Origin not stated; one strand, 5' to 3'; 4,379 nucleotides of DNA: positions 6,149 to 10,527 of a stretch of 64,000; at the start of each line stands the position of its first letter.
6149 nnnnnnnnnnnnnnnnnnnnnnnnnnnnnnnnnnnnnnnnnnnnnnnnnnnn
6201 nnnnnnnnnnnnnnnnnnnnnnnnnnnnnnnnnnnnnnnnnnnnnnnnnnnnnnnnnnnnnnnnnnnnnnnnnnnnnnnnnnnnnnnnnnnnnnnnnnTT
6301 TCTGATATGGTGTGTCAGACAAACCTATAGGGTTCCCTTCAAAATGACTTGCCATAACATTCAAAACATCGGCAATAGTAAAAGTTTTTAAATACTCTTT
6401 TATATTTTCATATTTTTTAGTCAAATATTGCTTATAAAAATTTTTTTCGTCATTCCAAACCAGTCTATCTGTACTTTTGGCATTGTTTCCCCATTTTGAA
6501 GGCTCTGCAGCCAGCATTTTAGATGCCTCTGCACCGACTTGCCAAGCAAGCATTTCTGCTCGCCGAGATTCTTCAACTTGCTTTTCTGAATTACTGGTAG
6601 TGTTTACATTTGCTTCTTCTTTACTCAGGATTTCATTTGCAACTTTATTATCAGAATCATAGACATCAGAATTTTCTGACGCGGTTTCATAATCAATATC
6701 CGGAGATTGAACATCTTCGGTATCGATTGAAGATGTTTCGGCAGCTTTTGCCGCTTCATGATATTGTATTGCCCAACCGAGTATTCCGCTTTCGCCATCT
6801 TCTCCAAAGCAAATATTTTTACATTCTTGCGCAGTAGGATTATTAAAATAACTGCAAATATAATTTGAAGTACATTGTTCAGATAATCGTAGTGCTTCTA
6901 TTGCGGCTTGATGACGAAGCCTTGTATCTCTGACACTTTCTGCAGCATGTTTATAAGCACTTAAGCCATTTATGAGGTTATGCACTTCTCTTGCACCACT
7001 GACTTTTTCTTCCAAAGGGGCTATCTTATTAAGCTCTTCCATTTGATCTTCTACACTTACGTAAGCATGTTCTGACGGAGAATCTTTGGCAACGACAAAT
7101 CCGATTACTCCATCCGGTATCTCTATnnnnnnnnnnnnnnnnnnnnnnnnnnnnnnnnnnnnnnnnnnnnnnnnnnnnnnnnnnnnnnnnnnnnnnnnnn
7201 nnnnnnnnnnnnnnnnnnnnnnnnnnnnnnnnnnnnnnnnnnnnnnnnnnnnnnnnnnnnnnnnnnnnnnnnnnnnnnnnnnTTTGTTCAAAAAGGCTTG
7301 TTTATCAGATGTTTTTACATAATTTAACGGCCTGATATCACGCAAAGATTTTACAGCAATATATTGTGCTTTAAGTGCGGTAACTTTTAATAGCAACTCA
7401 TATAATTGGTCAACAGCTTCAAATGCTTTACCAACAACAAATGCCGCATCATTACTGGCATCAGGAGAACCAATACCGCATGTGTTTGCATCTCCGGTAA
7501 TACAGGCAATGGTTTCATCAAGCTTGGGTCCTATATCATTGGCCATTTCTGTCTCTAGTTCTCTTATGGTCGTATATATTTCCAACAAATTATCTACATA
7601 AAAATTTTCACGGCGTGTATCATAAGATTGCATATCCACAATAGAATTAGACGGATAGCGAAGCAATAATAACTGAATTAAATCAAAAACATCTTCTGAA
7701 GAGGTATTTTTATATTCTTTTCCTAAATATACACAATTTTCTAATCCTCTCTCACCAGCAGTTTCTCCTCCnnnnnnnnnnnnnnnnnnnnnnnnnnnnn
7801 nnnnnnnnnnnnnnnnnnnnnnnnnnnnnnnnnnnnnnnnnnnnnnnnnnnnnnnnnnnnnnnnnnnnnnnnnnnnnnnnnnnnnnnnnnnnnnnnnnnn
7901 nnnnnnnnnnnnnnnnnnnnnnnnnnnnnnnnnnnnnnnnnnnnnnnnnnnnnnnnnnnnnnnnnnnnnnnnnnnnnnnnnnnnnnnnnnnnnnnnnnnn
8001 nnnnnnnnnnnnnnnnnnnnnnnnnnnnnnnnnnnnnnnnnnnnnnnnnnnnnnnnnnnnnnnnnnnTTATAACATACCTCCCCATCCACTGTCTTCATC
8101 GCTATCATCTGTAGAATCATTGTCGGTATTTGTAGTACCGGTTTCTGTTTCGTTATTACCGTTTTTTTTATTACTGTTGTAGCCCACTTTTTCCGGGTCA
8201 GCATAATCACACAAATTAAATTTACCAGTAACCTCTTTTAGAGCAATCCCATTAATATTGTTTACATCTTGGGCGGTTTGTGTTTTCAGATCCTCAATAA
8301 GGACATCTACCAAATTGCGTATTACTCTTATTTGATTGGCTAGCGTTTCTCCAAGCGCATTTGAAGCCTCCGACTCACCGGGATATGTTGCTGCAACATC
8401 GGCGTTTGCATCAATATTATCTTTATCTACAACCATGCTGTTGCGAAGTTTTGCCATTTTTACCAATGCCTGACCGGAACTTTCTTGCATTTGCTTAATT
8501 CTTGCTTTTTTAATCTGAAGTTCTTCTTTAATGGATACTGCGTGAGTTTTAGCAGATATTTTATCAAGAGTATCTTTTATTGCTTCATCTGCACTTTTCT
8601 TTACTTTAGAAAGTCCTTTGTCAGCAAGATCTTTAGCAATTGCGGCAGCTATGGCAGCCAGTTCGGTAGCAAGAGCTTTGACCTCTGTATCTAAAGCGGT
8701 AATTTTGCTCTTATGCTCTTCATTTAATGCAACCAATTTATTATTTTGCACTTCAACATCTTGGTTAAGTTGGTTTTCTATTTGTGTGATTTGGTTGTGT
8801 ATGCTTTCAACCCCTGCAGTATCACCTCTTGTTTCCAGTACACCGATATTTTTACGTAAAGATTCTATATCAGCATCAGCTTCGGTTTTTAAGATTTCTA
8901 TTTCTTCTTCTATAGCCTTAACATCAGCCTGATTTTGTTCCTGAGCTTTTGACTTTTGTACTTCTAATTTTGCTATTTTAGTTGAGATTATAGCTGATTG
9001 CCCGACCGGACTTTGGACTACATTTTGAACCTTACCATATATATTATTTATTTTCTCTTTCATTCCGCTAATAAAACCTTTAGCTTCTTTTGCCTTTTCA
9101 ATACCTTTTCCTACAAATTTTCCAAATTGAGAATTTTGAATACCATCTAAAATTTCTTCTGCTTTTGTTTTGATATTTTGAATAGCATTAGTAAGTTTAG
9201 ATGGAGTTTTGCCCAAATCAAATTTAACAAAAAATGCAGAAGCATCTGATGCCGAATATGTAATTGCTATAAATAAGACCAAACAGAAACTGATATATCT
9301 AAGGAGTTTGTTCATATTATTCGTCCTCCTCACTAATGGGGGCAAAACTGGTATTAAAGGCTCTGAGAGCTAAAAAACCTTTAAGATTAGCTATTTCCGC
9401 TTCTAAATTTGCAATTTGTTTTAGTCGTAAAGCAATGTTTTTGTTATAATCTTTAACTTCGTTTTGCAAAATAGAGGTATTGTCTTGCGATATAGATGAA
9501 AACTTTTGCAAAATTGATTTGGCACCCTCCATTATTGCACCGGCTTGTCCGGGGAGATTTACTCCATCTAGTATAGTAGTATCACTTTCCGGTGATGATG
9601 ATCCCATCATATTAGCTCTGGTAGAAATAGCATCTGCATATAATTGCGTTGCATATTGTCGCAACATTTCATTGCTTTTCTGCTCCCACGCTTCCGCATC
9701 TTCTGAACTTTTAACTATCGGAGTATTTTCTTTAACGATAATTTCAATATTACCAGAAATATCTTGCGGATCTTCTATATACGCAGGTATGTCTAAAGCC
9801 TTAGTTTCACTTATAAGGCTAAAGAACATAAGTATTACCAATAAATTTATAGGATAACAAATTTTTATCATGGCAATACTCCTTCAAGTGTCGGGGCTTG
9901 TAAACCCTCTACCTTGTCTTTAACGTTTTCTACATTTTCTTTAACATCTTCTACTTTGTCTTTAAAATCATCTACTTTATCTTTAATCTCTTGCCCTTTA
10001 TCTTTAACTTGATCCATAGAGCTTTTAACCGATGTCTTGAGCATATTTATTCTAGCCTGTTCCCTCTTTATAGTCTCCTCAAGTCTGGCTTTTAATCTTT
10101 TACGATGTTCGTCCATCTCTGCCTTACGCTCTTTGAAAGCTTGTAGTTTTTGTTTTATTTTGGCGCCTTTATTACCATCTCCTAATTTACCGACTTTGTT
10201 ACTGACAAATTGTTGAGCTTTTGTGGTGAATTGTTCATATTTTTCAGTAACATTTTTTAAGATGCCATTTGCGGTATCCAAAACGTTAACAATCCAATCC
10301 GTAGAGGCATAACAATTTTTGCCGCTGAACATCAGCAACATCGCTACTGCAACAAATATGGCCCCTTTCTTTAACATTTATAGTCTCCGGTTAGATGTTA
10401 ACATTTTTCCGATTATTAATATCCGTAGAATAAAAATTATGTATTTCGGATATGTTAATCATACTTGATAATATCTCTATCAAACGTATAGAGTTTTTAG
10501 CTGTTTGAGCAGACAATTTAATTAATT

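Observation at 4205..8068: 1287-aa secreted Cys-motif protein inside the T4SS operon, no recognisable family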

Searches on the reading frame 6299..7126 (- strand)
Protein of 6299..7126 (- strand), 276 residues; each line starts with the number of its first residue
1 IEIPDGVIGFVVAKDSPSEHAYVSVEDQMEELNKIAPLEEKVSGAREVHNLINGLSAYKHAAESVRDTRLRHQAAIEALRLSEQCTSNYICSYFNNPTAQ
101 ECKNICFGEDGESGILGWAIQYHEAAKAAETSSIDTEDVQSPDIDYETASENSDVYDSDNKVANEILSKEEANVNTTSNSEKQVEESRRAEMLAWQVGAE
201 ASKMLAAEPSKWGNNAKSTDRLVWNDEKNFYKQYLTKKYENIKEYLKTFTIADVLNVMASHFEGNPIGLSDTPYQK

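Call 77: search_solved_structures(query=A8, max_evalue=10)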
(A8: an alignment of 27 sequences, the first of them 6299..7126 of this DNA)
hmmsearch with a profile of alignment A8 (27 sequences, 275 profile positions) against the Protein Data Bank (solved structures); distinct sequences matched with E-value up to 10: 2.
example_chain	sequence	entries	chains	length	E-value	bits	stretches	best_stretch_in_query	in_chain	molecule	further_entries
4hpq_C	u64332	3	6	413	0.3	13.6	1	45-82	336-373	Atg17 | KLTH0D15642p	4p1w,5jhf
6ejq_A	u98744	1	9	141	2.4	10.7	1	13-69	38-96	Terminase small subunit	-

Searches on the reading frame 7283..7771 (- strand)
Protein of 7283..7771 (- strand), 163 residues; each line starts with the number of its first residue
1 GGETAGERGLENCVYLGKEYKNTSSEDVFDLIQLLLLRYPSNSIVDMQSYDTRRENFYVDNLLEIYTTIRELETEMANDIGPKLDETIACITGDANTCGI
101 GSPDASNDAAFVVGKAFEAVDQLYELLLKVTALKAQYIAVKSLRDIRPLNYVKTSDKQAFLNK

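Call 78: search_solved_structures(query=A9, max_evalue=10)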
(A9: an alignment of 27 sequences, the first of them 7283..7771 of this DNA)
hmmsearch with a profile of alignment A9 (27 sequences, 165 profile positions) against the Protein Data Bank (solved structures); distinct sequences matched with E-value up to 10: 1.
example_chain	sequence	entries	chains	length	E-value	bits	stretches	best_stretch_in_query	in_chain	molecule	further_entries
5ijh_A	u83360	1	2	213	0.56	13.2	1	29-83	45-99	Xenotropic and polytropic retrovirus receptor 1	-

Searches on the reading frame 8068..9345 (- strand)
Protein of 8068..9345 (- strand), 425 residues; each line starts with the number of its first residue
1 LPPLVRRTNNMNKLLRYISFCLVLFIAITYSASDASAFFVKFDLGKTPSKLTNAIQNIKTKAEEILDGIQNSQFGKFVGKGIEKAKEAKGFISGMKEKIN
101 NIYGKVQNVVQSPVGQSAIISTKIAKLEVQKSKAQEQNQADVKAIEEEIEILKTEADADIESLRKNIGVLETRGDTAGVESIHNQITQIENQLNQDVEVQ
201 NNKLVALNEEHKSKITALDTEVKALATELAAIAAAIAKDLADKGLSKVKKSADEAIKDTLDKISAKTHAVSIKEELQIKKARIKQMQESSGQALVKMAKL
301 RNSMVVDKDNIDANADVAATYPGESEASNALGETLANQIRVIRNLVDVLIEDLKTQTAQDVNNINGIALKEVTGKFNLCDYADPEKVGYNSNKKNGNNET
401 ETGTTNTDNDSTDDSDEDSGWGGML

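Call 6: search_protein_families(library=pfam, proteins=[window:8068-9345:-], max_evalue=0.01)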
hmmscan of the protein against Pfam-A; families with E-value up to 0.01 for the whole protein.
window:8068-9345:- (425 aa): 1 family
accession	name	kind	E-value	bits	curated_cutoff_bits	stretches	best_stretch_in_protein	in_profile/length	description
PF04513.17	Baculo_PEP_C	-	0.0074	16.8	38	1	179-240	22-83/140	Baculovirus polyhedron envelope protein, PEP, C terminus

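Call 7: search_protein_families(library=ncbifam, proteins=[window:8068-9345:-], max_evalue=0.01)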
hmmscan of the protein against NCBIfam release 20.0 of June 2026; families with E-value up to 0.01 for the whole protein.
window:8068-9345:- (425 aa): 0 families

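Call 101: search_protein_families(library=pfam, proteins=[window:8068-9315:-], max_evalue=10)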
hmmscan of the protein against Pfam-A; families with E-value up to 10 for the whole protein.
window:8068-9315:- (415 aa): 8 families
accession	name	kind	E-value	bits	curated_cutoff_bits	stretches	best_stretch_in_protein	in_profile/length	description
PF04513.17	Baculo_PEP_C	-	0.0072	16.8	38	1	169-230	22-83/140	Baculovirus polyhedron envelope protein, PEP, C terminus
PF10638.14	Sfi1_C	-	0.057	14.6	21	1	87-132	32-77/103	Spindle body associated protein C-terminus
PF08663.15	HalX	-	0.094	13.6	23.2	1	112-152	17-57/68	HalX domain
PF25228.1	Lips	-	0.24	9.9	27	1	117-225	733-839/892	Lips protein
PF12486.13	VasL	-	0.46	10.9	27.3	1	100-141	97-138/147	Type VI secretion system, EvfB, or VasL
PF04108.17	ATG17_like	-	3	7.7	43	1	138-296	113-265/355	Autophagy protein ATG17-like domain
PF21408.2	MTR4-like_stalk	-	6.9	7.4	24.2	1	124-152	9-38/64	Exosome RNA helicase MTR4-like, stalk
PF05549.16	Allexi_40kDa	-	9.4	6.1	26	1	144-253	55-169/271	Allexivirus 40kDa protein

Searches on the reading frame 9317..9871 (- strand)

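Call 6: search_protein_families(library=pfam, proteins=[window:9317-9871:-], max_evalue=0.01)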
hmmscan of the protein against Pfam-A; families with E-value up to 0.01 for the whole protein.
window:9317-9871:- (184 aa): 0 families

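Call 7: search_protein_families(library=ncbifam, proteins=[window:9317-9871:-], max_evalue=0.01)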
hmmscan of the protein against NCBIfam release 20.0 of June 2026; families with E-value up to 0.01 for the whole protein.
window:9317-9871:- (184 aa): 0 families

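Call 101: search_protein_families(library=pfam, proteins=[window:9317-9871:-], max_evalue=10)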
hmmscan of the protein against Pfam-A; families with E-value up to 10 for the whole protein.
window:9317-9871:- (184 aa): 1 family
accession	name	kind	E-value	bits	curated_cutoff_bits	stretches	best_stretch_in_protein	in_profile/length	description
PF14389.11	Lzipper-MIP1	-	0.12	13.2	32.2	1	119-164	28-71/84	Leucine-zipper of ternary complex factor MIP1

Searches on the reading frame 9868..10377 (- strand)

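Call 6: search_protein_families(library=pfam, proteins=[window:9868-10377:-], max_evalue=0.01)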
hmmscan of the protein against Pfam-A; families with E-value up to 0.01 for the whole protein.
window:9868-10377:- (169 aa): 13 families
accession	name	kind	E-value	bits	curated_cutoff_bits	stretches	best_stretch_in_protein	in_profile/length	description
PF02601.20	Exonuc_VII_L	-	0.00013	22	35.9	1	37-159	143-269/315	Exonuclease VII, large subunit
PF06103.16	DUF948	-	0.00028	21.4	37.2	1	98-154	23-79/89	Bacterial protein of unknown function (DUF948)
PF09762.14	CCDC93_CC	-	0.00039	20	30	1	49-159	79-190/429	CCDC93 coiled-coil domain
PF04136.21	COG3_N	-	0.0018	18.7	27.9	0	27-114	14-101/147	Conserved oligomeric Golgi complex subunit 3, N-terminal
PF09769.14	ApoO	-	0.0025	18.2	31.4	0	107-169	10-68/131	Apolipoprotein O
PF12732.12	YtxH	-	0.0028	18.5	37.5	0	123-156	29-66/71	YtxH-like protein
PF01442.23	Apolipoprotein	-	0.0038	17.4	90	0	43-159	42-159/190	Apolipoprotein A1/A4/E domain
PF05701.16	WEMBL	-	0.004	16.4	35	1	73-160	237-320/562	Weak chloroplast movement under blue light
PF13166.12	AAA_13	-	0.0044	16.2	36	1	42-157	280-393/713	AAA domain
PF11887.13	Mce4_CUP1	-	0.0062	16.6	32.6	0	31-157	61-183/222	Cholesterol uptake porter CUP1 of Mce4, putative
PF07889.17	DUF1664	-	0.0065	16.9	34.6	0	87-160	45-114/124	Protein of unknown function (DUF1664)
PF04513.17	Baculo_PEP_C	-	0.0073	16.8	38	0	65-159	9-97/140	Baculovirus polyhedron envelope protein, PEP, C terminus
PF10211.14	Ax_dynein_light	-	0.0075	16.8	26.4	1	41-135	93-185/187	Axonemal dynein light chain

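Call 7: search_protein_families(library=ncbifam, proteins=[window:9868-10377:-], max_evalue=0.01)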
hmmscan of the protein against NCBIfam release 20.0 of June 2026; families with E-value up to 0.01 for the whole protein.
window:9868-10377:- (169 aa): 16 families
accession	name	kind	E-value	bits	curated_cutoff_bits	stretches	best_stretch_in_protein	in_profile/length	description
NF033885.1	conj_TraP_IncI1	equivalog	1.5e-05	24.9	135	1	4-136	19-142/217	conjugal transfer protein TraP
NF045487.1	ASRP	equivalog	1.6e-05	23.7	300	1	72-159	341-427/593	archaea-specific SMC-related protein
TIGR02169.1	SMC_prok_A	equivalog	7.1e-05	20.7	729.4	1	40-160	822-938/1165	chromosome segregation protein SMC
TIGR04527.1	mycoplas_twoTM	subfamily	0.00014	21.6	125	1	34-156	36-152/248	MG_279/MG_280 family protein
TIGR02168.1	SMC_prok_B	equivalog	0.0003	18.7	567.35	1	39-158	639-753/1181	chromosome segregation protein SMC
TIGR04523.1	Mplasa_alph_rch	subfamily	0.00049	18.1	270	1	41-159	506-615/745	helix-rich protein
NF041035.1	Rad50_Halo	equivalog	0.00076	18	1000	1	45-160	244-355/883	DNA double-strand break repair ATPase Rad50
TIGR00237.1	xseA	equivalog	0.0012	18.1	180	1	32-132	254-355/389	exodeoxyribonuclease VII large subunit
NF002572.0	PRK02224.1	equivalog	0.0012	17.2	1087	1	37-159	186-298/888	DNA double-strand break repair ATPase Rad50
TIGR03319.1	RNase_Y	equivalog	0.0013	17.4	454.35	1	44-153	24-142/514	ribonuclease Y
NF047388.1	SA1320_fam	subfamily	0.0024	16.4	230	1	43-159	463-568/644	SA1320 family protein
NF009344.0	PRK12705.1-1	equivalog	0.0026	16.4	831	1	44-161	52-159/572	hypothetical protein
TIGR03752.1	conj_TIGR03752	hypoth_equivalog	0.0039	16.5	241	1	73-153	70-150/471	TIGR03752 family integrating conjugative element protein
NF033916.0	antiphage_ZorA_3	subfamily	0.0039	16.1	250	1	46-155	350-455/509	anti-phage ZorAB system protein ZorA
NF041751.2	sbcc_Staph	equivalog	0.0052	14.8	920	1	41-155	717-828/1007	exonuclease subunit SbcC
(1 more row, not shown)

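Call 101: search_protein_families(library=pfam, proteins=[window:9868-10377:-], max_evalue=10)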
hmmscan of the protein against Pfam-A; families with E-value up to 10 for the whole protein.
window:9868-10377:- (169 aa): 100 families (the best 25 are shown)
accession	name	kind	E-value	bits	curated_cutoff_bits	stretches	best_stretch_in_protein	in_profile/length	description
PF02601.20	Exonuc_VII_L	-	0.00013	22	35.9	1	37-159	143-269/315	Exonuclease VII, large subunit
PF06103.16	DUF948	-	0.00028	21.4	37.2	1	98-154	23-79/89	Bacterial protein of unknown function (DUF948)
PF09762.14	CCDC93_CC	-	0.00039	20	30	1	49-159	79-190/429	CCDC93 coiled-coil domain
PF04136.21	COG3_N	-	0.0018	18.7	27.9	2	27-114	14-101/147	Conserved oligomeric Golgi complex subunit 3, N-terminal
PF09769.14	ApoO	-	0.0025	18.2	31.4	1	107-169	10-68/131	Apolipoprotein O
PF12732.12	YtxH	-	0.0028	18.5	37.5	0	123-156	29-66/71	YtxH-like protein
PF01442.23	Apolipoprotein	-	0.0038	17.4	90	1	43-159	42-159/190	Apolipoprotein A1/A4/E domain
PF05701.16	WEMBL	-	0.004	16.4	35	1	73-160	237-320/562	Weak chloroplast movement under blue light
PF13166.12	AAA_13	-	0.0044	16.2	36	1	42-157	280-393/713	AAA domain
PF11887.13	Mce4_CUP1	-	0.0062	16.6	32.6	1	31-157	61-183/222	Cholesterol uptake porter CUP1 of Mce4, putative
PF07889.17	DUF1664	-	0.0065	16.9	34.6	1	87-160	45-114/124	Protein of unknown function (DUF1664)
PF04513.17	Baculo_PEP_C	-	0.0073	16.8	38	1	65-159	9-97/140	Baculovirus polyhedron envelope protein, PEP, C terminus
PF10211.14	Ax_dynein_light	-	0.0075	16.8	26.4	2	41-135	93-185/187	Axonemal dynein light chain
PF03036.21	Perilipin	-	0.014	14.9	33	1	70-153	271-355/403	Perilipin family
PF14931.11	IFT20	-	0.015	15.9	27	1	106-157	6-57/119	Intraflagellar transport complex B, subunit 20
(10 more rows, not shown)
